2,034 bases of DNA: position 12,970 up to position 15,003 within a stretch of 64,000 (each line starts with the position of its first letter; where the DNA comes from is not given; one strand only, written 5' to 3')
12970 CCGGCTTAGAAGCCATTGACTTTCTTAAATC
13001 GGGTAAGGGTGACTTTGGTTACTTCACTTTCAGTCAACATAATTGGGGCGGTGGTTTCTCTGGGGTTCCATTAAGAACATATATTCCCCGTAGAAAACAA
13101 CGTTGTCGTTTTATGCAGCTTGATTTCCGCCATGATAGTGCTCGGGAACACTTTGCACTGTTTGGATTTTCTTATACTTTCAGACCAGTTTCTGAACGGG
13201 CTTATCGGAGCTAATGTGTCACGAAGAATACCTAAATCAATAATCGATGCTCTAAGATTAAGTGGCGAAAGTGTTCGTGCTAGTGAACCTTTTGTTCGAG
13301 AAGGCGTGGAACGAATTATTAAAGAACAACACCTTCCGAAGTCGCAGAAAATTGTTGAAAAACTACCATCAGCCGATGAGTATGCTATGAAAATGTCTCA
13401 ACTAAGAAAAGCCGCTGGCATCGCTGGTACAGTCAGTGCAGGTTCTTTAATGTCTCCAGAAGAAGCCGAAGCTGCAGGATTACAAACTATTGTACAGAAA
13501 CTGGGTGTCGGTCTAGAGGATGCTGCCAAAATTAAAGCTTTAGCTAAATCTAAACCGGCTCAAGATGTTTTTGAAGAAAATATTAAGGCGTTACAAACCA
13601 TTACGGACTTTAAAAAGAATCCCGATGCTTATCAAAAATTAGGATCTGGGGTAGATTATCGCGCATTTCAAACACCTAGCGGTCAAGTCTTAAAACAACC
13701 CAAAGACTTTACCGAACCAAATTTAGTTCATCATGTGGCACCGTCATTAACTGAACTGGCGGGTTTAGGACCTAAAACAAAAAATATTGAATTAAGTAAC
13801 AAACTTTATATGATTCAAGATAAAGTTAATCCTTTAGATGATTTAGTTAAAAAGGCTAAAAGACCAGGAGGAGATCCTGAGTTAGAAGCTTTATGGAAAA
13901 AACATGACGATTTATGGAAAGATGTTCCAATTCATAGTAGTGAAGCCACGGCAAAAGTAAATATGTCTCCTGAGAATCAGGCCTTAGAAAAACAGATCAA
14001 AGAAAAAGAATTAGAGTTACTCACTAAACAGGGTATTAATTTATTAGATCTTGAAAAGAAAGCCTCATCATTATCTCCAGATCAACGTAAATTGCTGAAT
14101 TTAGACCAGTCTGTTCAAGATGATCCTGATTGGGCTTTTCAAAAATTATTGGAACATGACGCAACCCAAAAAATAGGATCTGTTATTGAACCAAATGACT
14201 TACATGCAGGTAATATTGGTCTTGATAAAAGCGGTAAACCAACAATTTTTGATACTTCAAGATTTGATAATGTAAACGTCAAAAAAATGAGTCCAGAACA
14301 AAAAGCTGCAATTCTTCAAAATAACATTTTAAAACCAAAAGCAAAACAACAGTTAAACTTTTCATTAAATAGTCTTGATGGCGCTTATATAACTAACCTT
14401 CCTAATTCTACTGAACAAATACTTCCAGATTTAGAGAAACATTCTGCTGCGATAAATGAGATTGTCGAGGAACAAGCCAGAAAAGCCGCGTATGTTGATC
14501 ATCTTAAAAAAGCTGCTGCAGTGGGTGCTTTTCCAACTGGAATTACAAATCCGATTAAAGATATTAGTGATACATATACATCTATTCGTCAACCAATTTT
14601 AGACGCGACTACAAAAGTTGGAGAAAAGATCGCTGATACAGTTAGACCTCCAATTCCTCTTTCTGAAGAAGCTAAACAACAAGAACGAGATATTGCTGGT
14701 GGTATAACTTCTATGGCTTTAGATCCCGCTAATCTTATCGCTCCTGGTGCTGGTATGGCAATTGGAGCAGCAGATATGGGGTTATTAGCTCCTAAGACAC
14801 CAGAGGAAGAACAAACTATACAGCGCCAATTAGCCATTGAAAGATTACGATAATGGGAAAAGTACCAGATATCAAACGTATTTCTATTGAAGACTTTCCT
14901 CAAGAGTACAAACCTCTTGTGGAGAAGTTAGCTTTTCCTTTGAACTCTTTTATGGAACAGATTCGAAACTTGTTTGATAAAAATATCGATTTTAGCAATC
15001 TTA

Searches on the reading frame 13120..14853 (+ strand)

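Call 25: search_protein_families(library=phrogs, proteins=[window:13120-14853:+])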
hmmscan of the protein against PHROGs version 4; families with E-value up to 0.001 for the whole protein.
window:13120-14853:+ (577 aa): 1 family
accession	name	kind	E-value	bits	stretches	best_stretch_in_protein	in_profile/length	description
phrog_18305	-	other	2.8e-05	24.9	1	354-408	158-212/284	kinase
